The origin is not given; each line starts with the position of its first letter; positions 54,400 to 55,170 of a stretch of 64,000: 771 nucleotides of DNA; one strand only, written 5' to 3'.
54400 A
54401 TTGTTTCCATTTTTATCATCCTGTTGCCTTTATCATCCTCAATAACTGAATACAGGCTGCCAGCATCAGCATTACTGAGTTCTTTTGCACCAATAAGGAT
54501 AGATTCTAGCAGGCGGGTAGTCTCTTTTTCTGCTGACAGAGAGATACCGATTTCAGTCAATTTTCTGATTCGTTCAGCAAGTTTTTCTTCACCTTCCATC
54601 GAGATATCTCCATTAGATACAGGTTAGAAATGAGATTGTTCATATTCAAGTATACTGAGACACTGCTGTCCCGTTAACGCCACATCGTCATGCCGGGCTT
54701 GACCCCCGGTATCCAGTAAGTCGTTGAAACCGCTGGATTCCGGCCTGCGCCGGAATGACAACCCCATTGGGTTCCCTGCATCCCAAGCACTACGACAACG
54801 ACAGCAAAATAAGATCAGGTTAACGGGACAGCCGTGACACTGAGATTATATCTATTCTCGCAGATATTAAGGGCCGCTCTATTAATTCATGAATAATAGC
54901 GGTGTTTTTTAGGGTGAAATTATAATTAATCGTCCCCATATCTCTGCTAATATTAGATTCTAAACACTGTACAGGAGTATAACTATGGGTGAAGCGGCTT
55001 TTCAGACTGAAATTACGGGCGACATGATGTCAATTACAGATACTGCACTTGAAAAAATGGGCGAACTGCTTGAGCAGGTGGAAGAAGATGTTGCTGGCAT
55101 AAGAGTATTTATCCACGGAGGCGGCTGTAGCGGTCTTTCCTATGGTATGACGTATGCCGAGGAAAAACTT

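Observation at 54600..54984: MITE family B complete copy plus a family-A fragment: a small-element graveyard between the HD-GYP gene and the HesB-like gene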

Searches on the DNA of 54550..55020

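Call 70: search_rna_families(source=window, start=54550, end=55020, threshold=evalue, max_evalue=1)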
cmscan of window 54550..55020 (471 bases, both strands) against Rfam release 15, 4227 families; matches with E-value up to 1: 0.
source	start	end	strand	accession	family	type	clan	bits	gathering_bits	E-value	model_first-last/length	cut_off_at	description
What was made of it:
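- No Rfam family matches even at E <= 1 (call 70).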
